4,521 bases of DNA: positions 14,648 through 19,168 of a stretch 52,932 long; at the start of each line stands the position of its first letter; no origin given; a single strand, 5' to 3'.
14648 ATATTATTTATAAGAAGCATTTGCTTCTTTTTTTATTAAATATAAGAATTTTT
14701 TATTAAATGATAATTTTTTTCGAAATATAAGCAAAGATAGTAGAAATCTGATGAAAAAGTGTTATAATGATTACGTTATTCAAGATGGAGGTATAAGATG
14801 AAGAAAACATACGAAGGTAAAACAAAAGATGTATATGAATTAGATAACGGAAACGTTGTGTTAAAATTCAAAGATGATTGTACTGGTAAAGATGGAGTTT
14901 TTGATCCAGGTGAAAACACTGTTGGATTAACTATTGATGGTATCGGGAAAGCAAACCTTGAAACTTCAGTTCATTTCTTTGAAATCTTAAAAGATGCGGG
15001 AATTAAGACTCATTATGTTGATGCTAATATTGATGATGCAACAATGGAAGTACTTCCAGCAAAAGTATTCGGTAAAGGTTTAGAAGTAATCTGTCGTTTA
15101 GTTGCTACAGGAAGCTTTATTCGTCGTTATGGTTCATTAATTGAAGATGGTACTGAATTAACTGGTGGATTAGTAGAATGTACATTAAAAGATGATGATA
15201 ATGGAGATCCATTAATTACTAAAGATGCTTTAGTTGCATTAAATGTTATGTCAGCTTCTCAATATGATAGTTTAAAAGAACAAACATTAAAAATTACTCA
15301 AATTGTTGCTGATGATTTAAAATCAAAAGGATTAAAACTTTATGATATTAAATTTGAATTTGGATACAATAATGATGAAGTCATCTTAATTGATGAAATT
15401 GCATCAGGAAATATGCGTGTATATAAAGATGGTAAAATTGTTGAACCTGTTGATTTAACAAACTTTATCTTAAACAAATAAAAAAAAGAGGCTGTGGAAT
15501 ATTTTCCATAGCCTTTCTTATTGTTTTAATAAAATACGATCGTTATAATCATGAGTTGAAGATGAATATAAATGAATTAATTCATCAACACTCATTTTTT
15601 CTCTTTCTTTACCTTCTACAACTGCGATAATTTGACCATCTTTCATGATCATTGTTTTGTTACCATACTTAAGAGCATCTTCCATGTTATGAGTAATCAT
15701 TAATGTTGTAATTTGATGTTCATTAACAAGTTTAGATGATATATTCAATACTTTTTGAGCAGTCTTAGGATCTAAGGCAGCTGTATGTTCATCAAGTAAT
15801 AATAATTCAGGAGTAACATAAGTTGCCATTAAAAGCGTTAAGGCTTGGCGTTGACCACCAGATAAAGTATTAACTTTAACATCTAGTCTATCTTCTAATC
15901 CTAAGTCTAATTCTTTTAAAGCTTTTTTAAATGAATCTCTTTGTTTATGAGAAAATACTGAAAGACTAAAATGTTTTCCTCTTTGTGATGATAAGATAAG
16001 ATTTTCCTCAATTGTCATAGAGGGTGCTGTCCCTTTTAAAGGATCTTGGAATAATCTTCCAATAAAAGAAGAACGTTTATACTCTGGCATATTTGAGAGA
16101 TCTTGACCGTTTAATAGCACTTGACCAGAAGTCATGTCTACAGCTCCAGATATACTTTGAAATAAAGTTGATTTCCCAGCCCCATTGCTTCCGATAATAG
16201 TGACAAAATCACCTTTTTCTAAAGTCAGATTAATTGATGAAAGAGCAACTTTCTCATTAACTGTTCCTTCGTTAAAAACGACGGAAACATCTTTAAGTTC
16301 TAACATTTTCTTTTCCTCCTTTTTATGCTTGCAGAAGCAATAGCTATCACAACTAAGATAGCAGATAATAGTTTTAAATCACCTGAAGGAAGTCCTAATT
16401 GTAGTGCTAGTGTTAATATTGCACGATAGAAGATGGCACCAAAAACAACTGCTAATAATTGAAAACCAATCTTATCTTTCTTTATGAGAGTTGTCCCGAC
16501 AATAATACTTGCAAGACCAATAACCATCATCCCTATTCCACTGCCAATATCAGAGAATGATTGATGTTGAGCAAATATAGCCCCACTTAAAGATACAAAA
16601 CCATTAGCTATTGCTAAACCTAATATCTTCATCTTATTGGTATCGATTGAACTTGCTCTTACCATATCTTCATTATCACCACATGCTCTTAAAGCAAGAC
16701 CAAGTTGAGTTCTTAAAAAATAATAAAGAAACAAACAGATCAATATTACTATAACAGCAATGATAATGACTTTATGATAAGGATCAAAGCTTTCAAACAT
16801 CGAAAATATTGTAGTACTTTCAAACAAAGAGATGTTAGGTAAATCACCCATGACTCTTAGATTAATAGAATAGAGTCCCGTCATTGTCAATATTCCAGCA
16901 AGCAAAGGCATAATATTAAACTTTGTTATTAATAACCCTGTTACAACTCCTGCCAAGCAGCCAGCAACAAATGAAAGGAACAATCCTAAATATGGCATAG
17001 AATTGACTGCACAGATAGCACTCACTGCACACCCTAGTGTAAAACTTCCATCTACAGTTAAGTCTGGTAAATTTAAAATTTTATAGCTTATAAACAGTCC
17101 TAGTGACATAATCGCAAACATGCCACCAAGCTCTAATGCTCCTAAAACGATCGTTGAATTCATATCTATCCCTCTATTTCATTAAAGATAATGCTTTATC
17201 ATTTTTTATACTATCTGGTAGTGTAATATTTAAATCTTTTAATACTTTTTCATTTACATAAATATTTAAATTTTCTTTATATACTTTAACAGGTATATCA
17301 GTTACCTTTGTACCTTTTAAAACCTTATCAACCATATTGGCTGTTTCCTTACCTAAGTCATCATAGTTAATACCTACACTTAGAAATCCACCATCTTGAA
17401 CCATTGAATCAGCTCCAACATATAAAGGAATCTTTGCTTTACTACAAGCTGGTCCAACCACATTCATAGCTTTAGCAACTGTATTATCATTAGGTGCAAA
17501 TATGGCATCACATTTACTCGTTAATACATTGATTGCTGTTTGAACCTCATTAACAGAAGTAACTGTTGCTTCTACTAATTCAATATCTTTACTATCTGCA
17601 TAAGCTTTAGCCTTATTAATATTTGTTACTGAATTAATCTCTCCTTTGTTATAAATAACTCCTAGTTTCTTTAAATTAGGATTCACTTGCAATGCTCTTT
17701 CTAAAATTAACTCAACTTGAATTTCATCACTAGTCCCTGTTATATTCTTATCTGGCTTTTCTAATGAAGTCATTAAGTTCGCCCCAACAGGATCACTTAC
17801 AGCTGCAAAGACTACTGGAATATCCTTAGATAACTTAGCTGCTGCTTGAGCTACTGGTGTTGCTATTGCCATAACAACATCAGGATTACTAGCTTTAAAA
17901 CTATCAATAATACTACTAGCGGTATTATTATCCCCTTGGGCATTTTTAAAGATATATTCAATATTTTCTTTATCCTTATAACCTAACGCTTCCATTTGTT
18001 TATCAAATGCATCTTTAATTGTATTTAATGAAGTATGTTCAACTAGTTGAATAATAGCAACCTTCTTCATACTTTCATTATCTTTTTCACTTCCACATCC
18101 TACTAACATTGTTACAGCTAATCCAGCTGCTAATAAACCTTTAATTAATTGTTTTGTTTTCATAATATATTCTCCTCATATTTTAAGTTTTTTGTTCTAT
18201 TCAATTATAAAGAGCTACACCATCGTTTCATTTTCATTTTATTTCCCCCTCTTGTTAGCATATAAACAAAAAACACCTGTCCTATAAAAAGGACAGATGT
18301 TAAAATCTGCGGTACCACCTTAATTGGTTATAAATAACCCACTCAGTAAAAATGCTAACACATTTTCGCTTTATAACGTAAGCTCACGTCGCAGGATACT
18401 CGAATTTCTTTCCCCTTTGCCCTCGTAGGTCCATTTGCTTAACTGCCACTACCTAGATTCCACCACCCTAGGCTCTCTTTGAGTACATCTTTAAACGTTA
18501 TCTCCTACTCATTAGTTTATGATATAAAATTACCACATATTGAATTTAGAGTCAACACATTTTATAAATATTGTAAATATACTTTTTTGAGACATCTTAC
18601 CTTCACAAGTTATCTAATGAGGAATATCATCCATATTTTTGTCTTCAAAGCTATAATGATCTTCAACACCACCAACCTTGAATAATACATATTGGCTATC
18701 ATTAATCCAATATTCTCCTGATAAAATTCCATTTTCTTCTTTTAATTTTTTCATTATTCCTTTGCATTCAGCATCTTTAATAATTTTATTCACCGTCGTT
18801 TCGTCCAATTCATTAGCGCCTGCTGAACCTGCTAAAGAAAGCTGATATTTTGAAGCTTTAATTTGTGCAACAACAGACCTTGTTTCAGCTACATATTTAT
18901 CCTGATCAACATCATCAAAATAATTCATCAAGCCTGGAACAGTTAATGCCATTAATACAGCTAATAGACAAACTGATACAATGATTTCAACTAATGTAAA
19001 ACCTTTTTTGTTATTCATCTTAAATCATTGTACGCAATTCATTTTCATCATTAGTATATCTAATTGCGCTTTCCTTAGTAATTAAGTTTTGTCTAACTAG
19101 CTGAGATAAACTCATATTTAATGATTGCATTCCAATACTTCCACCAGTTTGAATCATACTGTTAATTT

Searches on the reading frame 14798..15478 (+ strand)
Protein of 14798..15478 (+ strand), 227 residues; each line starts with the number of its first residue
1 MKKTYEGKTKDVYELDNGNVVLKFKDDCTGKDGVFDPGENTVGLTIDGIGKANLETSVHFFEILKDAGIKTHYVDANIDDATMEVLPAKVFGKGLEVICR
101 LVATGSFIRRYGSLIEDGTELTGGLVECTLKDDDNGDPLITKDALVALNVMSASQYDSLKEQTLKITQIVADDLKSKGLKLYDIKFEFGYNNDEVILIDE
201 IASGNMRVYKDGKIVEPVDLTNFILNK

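Call 47: search_protein_families(library=pfam, proteins=[window:14798-15478:+], max_evalue=0.001)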
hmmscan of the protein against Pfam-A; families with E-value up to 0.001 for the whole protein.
window:14798-15478:+ (227 aa): 1 family
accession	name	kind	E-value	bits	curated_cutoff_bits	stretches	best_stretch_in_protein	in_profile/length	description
PF01259.24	SAICAR_synt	-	4e-42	145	20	1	4-212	2-200/233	SAICAR synthetase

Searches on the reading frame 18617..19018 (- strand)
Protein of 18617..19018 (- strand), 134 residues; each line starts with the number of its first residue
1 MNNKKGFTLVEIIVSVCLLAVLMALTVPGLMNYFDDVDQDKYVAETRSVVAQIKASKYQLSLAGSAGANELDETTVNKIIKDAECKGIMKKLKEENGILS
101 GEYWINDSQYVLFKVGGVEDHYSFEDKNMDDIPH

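Call 3: search_protein_families(library=pfam, proteins=[window:18617-19018:-], max_evalue=10)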
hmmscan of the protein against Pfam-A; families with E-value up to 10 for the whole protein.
window:18617-19018:- (134 aa): 2 families
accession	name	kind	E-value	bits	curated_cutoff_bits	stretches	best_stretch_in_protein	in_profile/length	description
PF07963.17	N_methyl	-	1.4e-06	28.1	21.2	1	1-25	1-25/27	Prokaryotic N-terminal methylation motif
PF03615.21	GCM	-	0.025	15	25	1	77-128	81-134/140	GCM motif protein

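Call 4: search_protein_families(library=ncbifam, proteins=[window:18617-19018:-], max_evalue=10)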
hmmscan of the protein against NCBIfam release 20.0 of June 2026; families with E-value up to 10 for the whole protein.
window:18617-19018:- (134 aa): 16 families
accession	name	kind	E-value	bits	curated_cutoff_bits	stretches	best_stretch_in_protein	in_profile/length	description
NF040999.1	pilin_ComGC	equivalog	8.1e-09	35.6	75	1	4-85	1-77/84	competence type IV pilus major pilin ComGC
TIGR01710.1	typeII_sec_gspG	equivalog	6.4e-07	29.5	88.85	1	5-54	1-50/134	type II secretion system major pseudopilin GspG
NF007862.0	PRK10574.1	equivalog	6.6e-06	26.3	138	1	1-35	1-35/145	prepilin peptidase-dependent pilin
NF041013.1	T4P_ComGE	equivalog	1.2e-05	25.3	49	1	2-46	1-45/83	competence type IV pilus minor pilin ComGE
TIGR02532.1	IV_pilin_GFxxxE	domain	4.9e-05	23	16.3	1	4-26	1-23/24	prepilin-type N-terminal cleavage/methylation domain-containing protein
NF041775.1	typeIV_PilA_Myxo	equivalog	0.00012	22.1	400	1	4-39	10-45/214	type IV pilin protein PilA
TIGR02599.1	TIGR02599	subfamily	0.00069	19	256.5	1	6-28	1-23/361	Verru_Chthon cassette protein C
NF007800.0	PRK10506.1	equivalog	0.0036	17.1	158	1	1-55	5-59/163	prepilin peptidase-dependent protein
NF041002.1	pilin_ComGF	equivalog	0.0049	17.1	80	1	4-42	1-38/139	competence type IV pilus minor pilin ComGF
NF040982.1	ComGD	equivalog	0.0095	16.3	70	1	4-44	1-41/139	competence type IV pilus minor pilin ComGD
NF047828.1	T3SSXpsI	equivalog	0.019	15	150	1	5-30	2-27/132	type II secretion system protein XpsI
NF045957.1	MHO_1590_dom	subfamily_domain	0.026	14.8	42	1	52-115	5-63/81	MHO_1590 family protein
TIGR02596.1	TIGR02596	subfamily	0.047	13.8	70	1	7-30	1-24/196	Verru_Chthon cassette protein D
NF007660.0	PRK10332.1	equivalog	0.084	13.4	86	1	2-33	6-33/107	prepilin-type N-terminal cleavage/methylation domain-containing protein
NF038303.1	EPS_HpsB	equivalog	0.24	11.3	150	1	4-28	2-26/211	hormogonium polysaccharide secretion pseudopilin HpsB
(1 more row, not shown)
